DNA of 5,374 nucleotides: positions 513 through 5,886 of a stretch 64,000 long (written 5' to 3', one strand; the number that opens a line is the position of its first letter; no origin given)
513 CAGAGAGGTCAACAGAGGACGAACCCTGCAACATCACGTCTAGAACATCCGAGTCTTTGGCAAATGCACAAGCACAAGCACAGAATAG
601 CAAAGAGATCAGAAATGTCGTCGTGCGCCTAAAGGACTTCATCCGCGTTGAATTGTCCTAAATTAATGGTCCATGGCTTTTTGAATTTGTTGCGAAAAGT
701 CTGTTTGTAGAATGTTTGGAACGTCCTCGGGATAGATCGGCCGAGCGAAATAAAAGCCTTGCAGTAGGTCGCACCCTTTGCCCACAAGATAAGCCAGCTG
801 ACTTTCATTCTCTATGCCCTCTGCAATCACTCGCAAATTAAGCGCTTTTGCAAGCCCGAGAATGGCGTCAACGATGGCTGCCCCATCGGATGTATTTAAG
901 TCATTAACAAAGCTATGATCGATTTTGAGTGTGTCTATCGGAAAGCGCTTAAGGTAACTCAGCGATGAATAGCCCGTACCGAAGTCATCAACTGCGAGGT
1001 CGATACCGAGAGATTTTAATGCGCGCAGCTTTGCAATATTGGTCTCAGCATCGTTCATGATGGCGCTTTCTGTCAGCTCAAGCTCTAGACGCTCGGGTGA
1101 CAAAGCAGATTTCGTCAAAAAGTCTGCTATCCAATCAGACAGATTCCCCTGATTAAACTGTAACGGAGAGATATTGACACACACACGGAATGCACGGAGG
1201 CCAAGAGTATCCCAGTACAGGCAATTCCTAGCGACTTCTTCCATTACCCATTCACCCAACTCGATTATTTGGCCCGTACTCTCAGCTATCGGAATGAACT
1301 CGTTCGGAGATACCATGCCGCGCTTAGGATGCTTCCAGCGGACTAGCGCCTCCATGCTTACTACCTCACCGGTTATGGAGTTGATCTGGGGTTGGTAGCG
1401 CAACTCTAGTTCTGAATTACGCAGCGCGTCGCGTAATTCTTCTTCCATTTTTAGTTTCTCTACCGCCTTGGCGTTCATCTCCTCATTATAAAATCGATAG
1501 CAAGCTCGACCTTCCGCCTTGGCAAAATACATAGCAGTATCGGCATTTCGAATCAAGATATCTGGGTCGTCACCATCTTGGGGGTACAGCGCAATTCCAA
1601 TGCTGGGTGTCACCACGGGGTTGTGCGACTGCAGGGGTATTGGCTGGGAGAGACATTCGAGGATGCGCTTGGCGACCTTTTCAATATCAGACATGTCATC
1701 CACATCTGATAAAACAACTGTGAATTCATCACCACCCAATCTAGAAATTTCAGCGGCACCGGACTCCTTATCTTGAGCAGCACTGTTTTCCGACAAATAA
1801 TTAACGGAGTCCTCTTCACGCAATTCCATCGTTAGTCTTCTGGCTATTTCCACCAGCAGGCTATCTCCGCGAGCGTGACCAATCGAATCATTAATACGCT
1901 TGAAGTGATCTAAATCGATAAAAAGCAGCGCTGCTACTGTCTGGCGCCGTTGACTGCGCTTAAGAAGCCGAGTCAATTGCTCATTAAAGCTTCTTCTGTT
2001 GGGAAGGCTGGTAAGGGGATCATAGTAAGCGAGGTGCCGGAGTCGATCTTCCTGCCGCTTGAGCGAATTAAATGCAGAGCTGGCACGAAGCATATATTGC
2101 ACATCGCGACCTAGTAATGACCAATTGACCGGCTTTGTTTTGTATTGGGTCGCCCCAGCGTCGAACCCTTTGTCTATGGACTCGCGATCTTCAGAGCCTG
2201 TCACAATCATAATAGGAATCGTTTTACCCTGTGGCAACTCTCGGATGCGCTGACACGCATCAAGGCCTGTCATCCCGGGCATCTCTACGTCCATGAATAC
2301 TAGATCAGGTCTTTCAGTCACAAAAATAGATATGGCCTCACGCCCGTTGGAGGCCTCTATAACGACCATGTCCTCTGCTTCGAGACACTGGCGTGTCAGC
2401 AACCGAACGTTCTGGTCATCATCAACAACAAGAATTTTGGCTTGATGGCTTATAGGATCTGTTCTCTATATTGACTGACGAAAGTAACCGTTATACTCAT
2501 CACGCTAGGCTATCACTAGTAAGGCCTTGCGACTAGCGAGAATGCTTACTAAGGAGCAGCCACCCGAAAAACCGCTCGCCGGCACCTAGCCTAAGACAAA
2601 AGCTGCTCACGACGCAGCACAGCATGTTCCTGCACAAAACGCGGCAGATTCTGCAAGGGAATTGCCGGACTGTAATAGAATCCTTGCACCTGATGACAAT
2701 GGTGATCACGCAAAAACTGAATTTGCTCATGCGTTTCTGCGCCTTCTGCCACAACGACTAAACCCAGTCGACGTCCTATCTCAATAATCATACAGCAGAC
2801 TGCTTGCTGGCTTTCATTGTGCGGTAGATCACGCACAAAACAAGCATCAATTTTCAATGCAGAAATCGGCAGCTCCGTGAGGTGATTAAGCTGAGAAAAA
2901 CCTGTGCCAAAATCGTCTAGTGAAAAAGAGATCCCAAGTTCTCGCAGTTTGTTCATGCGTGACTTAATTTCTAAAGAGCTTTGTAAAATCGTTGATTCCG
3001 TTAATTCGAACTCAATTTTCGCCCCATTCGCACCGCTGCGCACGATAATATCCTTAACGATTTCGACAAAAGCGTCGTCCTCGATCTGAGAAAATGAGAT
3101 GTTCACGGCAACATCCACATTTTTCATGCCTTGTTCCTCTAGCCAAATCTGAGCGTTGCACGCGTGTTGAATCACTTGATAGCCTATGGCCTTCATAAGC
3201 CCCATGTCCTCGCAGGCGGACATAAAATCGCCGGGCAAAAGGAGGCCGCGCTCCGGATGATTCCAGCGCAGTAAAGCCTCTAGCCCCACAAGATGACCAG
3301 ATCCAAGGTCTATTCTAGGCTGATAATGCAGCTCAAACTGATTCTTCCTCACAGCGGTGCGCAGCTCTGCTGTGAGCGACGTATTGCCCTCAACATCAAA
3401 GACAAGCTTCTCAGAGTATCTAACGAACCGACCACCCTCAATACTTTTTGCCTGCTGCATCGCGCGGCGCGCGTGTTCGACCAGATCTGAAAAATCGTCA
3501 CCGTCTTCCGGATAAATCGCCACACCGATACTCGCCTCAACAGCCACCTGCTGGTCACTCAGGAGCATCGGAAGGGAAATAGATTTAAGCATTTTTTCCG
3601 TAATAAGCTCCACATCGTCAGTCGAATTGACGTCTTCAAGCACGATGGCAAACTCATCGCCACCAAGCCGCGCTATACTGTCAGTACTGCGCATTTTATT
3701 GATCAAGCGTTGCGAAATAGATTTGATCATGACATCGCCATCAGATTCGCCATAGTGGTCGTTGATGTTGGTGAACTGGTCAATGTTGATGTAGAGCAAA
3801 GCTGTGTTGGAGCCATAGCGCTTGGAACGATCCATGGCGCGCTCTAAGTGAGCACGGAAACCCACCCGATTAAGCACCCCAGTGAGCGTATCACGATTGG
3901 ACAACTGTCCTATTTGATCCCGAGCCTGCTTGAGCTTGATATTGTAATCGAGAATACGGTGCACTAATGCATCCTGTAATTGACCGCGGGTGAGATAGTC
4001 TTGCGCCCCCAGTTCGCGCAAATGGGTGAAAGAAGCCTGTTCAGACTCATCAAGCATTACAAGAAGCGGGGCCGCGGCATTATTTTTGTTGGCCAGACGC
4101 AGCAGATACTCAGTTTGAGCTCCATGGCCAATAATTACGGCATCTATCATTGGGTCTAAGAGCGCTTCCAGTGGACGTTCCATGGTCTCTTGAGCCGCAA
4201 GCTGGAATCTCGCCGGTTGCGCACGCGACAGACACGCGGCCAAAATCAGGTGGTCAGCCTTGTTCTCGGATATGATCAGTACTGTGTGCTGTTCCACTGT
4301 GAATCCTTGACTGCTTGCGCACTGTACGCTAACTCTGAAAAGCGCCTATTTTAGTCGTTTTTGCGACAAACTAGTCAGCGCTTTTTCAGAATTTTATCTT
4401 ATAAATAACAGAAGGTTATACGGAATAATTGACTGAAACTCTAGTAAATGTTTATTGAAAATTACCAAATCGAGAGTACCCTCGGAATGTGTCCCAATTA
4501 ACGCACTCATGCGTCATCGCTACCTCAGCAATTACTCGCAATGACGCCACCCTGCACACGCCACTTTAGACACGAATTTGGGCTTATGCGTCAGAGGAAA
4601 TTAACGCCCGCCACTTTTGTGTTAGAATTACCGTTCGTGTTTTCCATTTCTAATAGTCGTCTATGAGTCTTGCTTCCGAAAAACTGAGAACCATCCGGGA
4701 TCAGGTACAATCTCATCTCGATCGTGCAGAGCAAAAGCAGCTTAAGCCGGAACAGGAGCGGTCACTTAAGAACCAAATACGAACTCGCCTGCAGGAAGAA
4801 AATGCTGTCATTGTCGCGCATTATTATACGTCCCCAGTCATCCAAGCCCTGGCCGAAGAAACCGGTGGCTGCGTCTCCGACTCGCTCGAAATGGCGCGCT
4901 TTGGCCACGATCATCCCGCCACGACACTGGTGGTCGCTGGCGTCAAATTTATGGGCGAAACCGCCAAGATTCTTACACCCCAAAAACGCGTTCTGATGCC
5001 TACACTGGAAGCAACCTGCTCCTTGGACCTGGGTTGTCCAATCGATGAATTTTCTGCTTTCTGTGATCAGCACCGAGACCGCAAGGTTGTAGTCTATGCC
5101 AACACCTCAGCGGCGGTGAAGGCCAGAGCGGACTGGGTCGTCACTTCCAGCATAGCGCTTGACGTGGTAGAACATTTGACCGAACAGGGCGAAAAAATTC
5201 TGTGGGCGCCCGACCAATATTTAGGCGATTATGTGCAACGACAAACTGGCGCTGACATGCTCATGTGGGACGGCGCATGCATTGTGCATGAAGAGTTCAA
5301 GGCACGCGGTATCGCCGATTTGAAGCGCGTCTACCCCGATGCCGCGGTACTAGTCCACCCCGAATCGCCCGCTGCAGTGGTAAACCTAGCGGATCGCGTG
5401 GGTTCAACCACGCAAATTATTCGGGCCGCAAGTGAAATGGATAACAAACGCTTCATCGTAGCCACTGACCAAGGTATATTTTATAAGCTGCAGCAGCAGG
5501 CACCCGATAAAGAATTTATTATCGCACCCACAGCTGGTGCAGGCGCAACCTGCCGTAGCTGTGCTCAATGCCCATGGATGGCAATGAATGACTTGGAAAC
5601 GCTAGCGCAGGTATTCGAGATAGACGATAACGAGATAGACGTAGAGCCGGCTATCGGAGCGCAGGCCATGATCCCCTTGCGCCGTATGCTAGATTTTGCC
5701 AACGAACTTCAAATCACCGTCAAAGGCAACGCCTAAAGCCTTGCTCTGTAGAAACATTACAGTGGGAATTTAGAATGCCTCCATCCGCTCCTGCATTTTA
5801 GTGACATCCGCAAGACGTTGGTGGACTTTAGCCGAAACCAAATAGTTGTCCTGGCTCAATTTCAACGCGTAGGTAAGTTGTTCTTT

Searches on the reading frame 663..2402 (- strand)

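Call 27: search_protein_families(library=pfam, proteins=[window:663-2402:-], max_evalue=0.000001)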
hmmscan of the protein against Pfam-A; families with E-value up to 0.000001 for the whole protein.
window:663-2402:- (579 aa): 3 families
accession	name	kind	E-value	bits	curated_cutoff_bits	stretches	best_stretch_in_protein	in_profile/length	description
PF00563.25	EAL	-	1.9e-73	247.2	31.3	1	321-555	2-236/236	EAL domain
PF00990.26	GGDEF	-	1e-44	152.6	23.8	2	125-200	1-76/161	Diguanylate cyclase, GGDEF domain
PF00072.30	Response_reg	-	8e-23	81.2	30.2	1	2-95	13-104/111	Response regulator receiver domain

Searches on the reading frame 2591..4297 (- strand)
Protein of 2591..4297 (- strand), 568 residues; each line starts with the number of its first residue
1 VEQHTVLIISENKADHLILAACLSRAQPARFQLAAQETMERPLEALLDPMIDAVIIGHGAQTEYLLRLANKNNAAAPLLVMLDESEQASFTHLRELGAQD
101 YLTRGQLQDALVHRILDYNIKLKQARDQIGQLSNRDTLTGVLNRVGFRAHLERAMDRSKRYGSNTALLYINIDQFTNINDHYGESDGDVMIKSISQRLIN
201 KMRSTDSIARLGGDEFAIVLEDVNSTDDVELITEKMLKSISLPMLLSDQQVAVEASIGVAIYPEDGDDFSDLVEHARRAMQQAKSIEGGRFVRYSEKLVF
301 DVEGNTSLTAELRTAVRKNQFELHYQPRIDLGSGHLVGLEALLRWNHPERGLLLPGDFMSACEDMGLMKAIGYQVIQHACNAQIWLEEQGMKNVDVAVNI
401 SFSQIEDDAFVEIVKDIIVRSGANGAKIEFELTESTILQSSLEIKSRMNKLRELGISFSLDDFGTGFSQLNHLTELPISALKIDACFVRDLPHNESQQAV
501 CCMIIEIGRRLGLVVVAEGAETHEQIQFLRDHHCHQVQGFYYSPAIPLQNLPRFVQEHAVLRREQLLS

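Call 27: search_protein_families(library=pfam, proteins=[window:2591-4297:-], max_evalue=0.000001)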
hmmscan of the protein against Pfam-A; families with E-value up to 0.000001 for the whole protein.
window:2591-4297:- (568 aa): 2 families
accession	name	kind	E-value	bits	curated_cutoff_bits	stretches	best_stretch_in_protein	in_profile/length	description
PF00563.25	EAL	-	3.7e-66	223.3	31.3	1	311-544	3-235/236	EAL domain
PF00990.26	GGDEF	-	1.9e-42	145.2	23.8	1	134-285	2-156/161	Diguanylate cyclase, GGDEF domain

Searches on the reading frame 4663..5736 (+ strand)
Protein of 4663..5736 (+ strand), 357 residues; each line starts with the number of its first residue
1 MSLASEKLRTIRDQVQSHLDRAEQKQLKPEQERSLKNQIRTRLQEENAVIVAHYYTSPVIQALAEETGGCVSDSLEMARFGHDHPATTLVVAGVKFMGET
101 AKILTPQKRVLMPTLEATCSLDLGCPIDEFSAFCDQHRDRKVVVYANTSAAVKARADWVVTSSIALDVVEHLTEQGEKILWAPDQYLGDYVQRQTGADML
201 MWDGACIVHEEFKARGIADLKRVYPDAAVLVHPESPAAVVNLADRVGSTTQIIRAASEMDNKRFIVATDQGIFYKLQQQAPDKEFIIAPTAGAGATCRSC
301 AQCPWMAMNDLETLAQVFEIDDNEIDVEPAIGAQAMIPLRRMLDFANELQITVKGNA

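Call 27: search_protein_families(library=pfam, proteins=[window:4663-5736:+], max_evalue=0.000001)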
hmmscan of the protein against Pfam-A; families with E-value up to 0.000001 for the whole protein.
window:4663-5736:+ (357 aa): 1 family
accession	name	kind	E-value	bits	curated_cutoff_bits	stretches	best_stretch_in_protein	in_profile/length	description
PF02445.21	NadA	-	2.8e-104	348.8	27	1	38-344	2-295/295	Quinolinate synthetase A protein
